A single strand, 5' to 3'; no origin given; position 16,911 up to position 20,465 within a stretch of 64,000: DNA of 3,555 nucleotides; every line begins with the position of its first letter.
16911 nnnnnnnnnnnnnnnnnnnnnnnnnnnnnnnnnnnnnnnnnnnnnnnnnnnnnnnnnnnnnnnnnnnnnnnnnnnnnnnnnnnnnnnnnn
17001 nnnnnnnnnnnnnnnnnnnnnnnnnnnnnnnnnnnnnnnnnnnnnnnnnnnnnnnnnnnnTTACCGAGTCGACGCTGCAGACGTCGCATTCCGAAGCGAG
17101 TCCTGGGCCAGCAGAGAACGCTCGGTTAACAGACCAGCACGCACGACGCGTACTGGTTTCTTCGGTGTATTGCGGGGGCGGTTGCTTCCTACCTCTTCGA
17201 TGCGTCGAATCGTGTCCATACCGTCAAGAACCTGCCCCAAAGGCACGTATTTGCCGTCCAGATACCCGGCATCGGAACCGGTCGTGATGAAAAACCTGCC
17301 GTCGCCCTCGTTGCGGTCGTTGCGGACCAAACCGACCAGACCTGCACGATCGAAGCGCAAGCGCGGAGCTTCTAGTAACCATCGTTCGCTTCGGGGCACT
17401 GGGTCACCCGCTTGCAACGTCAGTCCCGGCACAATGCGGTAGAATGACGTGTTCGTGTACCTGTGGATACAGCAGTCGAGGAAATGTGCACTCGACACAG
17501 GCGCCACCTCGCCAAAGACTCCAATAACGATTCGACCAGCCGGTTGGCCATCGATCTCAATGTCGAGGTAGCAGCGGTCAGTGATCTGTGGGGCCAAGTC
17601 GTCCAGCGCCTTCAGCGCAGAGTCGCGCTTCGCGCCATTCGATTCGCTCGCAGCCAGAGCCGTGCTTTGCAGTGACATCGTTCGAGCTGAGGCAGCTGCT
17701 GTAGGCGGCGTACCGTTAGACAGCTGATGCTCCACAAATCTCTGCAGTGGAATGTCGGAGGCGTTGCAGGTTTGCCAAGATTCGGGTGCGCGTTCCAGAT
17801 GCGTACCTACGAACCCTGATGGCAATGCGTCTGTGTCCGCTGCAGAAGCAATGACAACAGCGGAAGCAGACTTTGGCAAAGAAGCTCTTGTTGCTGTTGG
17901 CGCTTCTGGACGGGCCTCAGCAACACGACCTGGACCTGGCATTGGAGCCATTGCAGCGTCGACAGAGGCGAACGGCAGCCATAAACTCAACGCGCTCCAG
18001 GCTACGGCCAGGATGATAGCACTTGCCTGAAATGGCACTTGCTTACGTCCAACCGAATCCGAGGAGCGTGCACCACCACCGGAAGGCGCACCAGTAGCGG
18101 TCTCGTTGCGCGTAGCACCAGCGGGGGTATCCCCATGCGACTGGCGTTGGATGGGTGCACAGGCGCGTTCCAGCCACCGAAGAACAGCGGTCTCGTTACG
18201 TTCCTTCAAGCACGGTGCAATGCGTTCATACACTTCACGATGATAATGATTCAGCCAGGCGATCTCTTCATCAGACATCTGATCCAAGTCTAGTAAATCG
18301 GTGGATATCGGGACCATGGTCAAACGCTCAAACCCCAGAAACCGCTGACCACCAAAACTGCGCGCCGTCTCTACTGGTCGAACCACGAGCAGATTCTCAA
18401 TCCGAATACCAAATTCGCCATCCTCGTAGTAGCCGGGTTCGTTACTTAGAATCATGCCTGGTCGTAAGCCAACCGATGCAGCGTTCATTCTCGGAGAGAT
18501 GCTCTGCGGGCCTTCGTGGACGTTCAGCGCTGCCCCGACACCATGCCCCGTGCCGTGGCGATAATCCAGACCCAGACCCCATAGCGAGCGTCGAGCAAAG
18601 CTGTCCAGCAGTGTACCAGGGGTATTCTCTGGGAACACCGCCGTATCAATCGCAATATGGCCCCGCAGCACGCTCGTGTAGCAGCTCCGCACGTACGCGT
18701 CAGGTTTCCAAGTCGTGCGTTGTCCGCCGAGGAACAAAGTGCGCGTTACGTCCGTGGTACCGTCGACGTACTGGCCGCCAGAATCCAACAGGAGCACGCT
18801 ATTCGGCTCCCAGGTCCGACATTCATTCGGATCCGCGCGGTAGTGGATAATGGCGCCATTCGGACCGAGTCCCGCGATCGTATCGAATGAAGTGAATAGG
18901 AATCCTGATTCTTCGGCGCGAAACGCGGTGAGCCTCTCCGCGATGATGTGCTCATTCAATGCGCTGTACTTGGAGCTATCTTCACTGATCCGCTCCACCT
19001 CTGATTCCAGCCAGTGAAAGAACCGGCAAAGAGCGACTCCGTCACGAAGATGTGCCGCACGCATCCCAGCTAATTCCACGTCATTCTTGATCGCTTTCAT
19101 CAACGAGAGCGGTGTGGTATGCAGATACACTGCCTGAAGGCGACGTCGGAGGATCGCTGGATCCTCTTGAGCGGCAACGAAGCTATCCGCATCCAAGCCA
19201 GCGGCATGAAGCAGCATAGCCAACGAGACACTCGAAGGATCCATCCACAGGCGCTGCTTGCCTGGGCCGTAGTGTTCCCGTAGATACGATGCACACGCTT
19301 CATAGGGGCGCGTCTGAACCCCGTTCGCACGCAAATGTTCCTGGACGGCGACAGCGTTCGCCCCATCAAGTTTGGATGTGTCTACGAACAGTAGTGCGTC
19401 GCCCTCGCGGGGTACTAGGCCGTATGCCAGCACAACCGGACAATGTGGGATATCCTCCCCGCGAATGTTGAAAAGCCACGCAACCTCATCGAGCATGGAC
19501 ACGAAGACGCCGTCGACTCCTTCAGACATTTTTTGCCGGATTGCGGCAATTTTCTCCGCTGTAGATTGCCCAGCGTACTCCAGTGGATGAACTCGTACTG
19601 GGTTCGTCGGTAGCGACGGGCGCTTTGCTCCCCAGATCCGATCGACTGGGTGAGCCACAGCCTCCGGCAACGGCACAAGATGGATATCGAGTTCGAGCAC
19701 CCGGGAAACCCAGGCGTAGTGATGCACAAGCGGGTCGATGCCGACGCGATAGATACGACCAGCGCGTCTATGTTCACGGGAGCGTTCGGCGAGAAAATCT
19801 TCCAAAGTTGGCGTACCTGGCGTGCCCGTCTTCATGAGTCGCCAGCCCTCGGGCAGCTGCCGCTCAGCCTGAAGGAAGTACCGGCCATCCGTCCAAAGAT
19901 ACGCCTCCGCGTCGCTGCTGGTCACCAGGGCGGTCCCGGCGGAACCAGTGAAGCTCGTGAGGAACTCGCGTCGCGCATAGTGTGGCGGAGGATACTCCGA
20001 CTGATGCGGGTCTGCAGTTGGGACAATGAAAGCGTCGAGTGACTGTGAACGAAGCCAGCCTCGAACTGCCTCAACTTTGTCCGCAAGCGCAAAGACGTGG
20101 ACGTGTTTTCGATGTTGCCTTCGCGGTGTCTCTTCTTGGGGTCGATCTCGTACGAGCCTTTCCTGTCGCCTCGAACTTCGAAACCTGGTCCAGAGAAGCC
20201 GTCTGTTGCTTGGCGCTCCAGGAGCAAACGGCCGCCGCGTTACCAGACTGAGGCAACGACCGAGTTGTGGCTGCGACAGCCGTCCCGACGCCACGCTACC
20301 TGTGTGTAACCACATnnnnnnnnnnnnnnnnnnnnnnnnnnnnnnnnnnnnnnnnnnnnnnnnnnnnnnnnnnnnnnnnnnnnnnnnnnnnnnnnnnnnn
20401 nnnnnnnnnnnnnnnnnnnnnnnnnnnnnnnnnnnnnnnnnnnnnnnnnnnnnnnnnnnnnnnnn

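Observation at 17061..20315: Aminopeptidase P ORF reads through into a cyclophilin-like domain that is preceded by a signal-peptide-like segment lacking any ATG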

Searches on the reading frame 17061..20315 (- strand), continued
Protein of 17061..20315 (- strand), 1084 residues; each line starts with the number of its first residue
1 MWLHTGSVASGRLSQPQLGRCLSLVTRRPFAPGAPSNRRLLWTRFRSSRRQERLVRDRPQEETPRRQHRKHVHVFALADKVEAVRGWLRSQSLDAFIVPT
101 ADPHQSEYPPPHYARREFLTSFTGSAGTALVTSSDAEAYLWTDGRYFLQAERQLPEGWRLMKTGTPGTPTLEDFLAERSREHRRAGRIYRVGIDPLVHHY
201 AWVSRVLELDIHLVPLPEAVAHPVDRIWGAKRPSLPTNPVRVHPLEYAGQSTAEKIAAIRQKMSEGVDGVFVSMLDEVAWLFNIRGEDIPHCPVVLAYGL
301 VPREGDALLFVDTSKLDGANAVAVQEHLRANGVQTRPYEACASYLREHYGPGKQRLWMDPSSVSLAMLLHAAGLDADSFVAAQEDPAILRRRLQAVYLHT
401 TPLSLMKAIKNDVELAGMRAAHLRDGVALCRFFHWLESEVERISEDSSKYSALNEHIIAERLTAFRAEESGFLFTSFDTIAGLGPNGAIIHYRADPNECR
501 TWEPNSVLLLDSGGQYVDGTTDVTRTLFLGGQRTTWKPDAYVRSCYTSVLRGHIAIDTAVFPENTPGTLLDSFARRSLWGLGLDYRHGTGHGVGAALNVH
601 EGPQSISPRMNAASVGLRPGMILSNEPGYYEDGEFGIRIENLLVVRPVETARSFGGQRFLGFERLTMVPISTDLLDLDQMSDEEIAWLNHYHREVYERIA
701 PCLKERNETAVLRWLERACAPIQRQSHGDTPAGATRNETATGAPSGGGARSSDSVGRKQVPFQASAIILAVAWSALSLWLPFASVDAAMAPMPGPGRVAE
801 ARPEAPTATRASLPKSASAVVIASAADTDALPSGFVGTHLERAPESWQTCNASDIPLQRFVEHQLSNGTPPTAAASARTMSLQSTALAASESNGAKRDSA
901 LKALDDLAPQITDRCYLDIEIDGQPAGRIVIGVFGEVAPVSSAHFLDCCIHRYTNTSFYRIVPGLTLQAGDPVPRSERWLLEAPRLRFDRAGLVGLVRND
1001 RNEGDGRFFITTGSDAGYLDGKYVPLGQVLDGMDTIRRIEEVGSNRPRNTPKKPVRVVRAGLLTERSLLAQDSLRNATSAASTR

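Call 68: predict_structure(alignment_id=A1)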
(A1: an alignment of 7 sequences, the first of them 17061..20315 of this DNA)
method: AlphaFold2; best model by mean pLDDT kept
length: 1084 residues; sequences in the alignment: 7
mean_pLDDT: 52.0   pTM: 0.42
mean pLDDT of the five models: 52.0, 51.0, 49.4, 47.5, 38.0
residues with pLDDT >= 90: 89; 70-90: 250; 50-70: 168; < 50: 577
segments of 3 or more residues with pLDDT < 50: 1-76, 101-126, 144-149, 229-236, 288-294, 409-431, 444-450, 453-456, 469-500, 507-560, 566-643, 650-655, 664-670, 672-675, 726-908, 937-939, 974-989, 1015-1022, 1066-1084
pLDDT, mean of each block of 10 residues (from residue 1): 22 26 22 24 26 25 25 45 86 83 39 42 53 80 50 63 64 89 90 84 87 79 56 50 71 92 90 81 67 67 94 76 88 90 90 88 86 89 84 85 64 38 40 53 49 48 52 31 25 34 51 27 23 29 29 31 47 34 27 24 22 25 25 25 52 49 46 49 67 67 55 65 53 28 25 26 32 27 23 25 25 23 23 24 24 28 29 28 26 29 41 87 89 65 78 77 65 43 35 69 68 51 69 87 71 88 60 33 23
secondary structure, 60 per line:
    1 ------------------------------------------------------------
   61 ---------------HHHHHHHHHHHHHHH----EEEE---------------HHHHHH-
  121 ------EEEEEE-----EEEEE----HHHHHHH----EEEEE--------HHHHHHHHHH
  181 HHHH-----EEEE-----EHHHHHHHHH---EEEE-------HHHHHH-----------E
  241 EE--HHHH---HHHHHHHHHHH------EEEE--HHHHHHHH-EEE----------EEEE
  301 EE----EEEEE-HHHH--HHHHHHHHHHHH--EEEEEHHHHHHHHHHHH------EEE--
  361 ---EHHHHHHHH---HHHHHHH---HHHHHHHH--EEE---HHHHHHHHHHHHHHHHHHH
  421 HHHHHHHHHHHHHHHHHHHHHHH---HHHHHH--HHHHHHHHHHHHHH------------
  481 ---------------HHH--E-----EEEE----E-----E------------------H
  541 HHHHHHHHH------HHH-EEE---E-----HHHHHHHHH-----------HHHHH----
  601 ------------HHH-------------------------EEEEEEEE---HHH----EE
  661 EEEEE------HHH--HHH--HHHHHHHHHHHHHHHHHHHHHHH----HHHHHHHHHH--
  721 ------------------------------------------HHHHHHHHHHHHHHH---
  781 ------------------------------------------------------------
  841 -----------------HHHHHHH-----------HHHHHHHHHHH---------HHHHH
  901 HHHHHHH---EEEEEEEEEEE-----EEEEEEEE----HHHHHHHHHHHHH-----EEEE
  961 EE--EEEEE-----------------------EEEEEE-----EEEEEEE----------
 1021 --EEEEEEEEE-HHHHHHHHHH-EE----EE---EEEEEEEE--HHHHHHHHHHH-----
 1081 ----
elements in order (helices of 4 or more, strands of 3 or more residues): H76-90 E95-98 H114-119 E127-132 E138-142 H147-153 E158-162 H171-184 E190-193 H200-208 E212-215 H223-228 E240-242 H245-248 H252-262 E269-272 H275-282 E284-286 E297-302 E307-311 H313-316 H319-330 E333-337 H338-349 E356-358 H365-372 H376-382 H386-393 E396-398 H402-443 H447-452 H455-468 E507-510 H540-549 E560-562 H572-580 H592-596 E641-648 E659-665 H682-704 H709-718 H763-777 H858-864 H876-886 H896-907 E911-921 E927-934 H939-951 E957-962 E965-969 E993-998 E1004-1010 E1023-1031 H1033-1042 E1055-1062 H1065-1075

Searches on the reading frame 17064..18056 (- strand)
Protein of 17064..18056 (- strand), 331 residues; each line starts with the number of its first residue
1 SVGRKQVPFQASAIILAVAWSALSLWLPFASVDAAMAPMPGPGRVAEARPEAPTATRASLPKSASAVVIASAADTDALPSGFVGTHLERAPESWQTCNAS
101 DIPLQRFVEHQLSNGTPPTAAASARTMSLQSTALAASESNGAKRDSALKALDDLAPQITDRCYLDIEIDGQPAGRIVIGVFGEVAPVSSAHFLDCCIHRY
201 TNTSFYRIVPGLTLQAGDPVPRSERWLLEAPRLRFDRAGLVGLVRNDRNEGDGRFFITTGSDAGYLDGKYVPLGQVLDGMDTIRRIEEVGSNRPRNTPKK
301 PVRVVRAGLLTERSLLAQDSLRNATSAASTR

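Call 18: find_homologous_proteins(query=A2, max_evalue=0.00001)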
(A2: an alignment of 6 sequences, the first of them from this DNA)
Query A2 (6 sequences) (331 aa, profile of the alignment): 30 proteins with E <= 0.00001 among 8000 candidates.
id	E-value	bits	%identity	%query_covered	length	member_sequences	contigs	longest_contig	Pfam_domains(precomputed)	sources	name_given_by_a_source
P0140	8.9e-34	135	29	42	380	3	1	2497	PF00160.27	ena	-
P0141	3.6e-32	130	34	45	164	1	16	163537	PF00160.27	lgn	-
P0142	8.4e-31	125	34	43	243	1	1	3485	PF00160.27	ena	-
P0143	3.0e-30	123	34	40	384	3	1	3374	PF00160.27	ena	-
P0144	1.1e-28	118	35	41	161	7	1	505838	PF00160.27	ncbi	ncbi:hypothetical protein WA538_003106, partial [Blastocystis sp. DL]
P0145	4.9e-28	116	33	44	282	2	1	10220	PF00160.27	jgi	jgi:peptidyl-prolyl isomerase F (cyclophilin D)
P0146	7.3e-26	109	32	45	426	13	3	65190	PF00160.27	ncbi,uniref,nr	ncbi:unnamed protein product [Rotaria magnacalcarata]|uniref:peptidylprolyl isomerase n=1 Tax=Rotari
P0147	1.2e-20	92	32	34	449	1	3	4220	PF00160.27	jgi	jgi:cyclophilin family peptidyl-prolyl cis-trans isomerase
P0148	4.0e-16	77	30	34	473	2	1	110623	PF00160.27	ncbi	-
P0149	1.1e-15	76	31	34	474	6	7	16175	PF00160.27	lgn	-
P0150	2.1e-15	75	26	44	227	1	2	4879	PF00160.27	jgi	jgi:peptidyl-prolyl cis-trans isomerase B (cyclophilin B)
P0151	2.9e-15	74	27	39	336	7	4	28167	PF00160.27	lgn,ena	-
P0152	1.7e-14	72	27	40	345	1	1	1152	PF00160.27,PF07833.17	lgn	-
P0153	1.0e-13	69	32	34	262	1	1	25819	PF00160.27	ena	-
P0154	8.6e-13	66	34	44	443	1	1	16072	PF00160.27,PF01323.27,PF13462.13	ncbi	ncbi:MAG: hypothetical protein Kow00124_30600 [Anaerolineae bacterium]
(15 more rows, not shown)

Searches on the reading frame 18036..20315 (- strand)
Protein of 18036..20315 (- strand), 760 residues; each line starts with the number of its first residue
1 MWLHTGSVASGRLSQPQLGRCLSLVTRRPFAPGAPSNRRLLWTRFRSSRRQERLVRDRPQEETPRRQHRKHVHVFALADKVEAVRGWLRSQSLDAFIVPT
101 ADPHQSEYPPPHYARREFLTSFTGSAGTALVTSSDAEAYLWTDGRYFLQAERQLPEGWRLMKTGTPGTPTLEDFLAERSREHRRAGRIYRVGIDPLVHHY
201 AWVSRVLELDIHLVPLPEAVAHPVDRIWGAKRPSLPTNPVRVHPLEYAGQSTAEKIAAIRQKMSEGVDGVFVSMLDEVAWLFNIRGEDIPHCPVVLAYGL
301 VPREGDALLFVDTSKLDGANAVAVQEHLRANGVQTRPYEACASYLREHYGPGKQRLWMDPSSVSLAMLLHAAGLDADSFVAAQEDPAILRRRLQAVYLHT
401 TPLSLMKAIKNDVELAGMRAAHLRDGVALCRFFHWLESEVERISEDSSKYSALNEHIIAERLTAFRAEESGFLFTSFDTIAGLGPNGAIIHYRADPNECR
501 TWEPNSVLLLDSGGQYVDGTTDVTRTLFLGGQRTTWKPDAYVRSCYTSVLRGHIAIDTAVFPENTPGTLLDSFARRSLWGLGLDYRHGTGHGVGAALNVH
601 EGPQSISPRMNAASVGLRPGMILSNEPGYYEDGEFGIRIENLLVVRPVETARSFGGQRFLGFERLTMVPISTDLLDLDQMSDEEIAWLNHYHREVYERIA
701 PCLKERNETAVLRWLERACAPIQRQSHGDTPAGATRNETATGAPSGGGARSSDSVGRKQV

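Call 36: search_solved_structures(query=window:18036-20315:-, max_evalue=1e-20, show_alignments=1)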
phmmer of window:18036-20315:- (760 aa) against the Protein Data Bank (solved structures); distinct sequences matched with E-value up to 1e-20: 4.
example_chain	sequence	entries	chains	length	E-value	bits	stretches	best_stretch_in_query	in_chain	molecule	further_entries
3ctz_A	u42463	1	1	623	4.2e-142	478.2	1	90-725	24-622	Xaa-Pro aminopeptidase 1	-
4s2r_P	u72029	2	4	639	4e-105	355.9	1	85-722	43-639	Protein APP-1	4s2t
5jqk_A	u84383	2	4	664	7.7e-80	272.3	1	239-707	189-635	Peptidase, putative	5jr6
5cnx_A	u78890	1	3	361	7.3e-21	77.3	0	452-648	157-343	Aminopeptidase YpdF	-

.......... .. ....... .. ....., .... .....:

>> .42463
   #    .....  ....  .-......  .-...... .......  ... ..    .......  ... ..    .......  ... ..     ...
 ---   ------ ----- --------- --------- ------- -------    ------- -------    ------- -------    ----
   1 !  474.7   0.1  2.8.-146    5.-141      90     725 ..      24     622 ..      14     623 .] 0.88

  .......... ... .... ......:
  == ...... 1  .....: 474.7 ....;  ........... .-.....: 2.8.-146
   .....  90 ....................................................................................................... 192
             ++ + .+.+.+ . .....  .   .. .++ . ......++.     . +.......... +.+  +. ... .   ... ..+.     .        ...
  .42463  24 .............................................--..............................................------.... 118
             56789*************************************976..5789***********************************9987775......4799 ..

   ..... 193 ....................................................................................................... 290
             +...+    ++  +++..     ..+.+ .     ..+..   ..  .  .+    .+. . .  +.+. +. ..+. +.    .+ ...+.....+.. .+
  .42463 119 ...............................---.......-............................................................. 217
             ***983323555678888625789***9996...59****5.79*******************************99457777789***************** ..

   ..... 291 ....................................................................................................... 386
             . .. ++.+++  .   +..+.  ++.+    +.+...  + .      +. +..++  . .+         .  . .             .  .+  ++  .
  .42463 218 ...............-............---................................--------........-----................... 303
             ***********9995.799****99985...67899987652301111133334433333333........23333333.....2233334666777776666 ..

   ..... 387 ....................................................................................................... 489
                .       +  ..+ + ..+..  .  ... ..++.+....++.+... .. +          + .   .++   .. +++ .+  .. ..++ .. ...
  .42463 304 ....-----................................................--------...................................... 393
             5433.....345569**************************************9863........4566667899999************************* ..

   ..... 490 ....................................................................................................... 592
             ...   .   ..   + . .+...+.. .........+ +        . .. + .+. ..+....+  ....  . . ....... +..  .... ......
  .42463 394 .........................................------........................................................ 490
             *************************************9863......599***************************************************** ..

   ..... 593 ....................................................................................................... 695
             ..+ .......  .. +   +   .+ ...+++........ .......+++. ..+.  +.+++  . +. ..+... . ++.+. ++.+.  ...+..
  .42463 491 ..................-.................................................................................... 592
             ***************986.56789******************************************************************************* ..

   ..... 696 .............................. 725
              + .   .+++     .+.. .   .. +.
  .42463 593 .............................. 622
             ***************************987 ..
